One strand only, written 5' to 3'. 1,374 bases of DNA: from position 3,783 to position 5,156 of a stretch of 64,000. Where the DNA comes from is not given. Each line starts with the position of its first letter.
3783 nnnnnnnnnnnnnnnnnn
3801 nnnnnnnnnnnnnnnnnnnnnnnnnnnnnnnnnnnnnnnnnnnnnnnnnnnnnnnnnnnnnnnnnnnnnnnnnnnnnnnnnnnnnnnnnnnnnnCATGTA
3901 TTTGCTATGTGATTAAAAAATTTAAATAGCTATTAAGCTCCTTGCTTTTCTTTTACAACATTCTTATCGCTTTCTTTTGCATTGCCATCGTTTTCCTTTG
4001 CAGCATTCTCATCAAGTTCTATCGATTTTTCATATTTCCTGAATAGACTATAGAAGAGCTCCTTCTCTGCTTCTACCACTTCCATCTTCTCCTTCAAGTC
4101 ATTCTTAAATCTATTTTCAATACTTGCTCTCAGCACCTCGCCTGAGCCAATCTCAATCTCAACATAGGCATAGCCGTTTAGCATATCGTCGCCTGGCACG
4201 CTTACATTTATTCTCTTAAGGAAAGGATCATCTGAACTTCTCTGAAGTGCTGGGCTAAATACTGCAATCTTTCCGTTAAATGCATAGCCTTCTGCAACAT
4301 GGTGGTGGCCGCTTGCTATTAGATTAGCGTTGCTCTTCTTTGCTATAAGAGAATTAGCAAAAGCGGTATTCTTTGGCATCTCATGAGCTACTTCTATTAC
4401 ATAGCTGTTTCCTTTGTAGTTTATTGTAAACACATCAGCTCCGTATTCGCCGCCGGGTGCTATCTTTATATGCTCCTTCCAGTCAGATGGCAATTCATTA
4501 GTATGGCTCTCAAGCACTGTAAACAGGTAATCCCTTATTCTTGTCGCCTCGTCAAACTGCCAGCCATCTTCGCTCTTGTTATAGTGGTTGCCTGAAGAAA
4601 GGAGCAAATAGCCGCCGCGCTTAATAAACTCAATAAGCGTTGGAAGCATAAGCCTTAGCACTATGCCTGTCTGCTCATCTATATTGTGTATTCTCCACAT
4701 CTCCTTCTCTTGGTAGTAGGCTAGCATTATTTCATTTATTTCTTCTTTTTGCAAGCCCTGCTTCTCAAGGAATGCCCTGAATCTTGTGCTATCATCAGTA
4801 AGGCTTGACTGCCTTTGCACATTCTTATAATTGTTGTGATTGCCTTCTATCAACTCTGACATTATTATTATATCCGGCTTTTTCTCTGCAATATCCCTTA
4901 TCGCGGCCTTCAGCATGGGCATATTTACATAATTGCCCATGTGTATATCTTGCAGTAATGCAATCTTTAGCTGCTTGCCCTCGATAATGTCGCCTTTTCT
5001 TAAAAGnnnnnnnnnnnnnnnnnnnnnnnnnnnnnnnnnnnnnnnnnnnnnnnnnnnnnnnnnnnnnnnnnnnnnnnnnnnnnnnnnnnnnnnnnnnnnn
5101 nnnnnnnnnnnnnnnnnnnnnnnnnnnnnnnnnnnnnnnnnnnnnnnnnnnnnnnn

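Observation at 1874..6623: Candidate non-canonical DNA-processing/defence module: ATPase-nuclease fusion converging on a coiled-coil tandem phosphoesterase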

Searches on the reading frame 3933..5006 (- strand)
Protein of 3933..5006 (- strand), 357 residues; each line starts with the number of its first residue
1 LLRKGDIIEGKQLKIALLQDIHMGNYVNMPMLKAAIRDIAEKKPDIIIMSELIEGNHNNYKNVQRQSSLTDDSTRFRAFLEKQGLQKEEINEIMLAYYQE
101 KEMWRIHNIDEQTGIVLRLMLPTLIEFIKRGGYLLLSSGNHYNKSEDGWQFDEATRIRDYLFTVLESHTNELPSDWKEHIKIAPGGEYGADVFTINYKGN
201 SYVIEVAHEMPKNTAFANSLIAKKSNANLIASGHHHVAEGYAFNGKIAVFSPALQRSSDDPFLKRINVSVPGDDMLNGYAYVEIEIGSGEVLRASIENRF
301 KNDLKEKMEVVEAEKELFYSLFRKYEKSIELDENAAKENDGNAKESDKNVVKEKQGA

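Call 21: search_protein_representatives(protein=window:3933-5006:-)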
Query: 357 residues. Proteins with E-value up to 0.001 (for the whole library): 34; up to 1e-10: 23; up to 1e-30: 11. The best 34 are listed.
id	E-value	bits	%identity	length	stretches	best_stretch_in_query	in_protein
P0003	7.5e-185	630.5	82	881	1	1-337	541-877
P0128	6.6e-49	183.6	36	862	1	9-307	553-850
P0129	1.2e-46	176.1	33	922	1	11-314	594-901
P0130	5.3e-42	160.9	33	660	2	11-317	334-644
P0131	3.0e-41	158.4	29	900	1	11-305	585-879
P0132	3.4e-40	154.9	33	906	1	1-293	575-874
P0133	5.7e-40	154.2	33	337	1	10-295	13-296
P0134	1.4e-35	139.8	29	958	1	12-293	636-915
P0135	4.1e-35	138.2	34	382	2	11-167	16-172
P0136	5.9e-34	134.4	31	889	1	13-301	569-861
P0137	2.5e-32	129.1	31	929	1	9-293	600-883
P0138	1.2e-28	116.9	29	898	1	14-302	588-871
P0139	3.4e-27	112.2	30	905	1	6-315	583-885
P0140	4.6e-24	101.9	32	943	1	12-310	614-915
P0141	8.3e-23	97.8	30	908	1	11-287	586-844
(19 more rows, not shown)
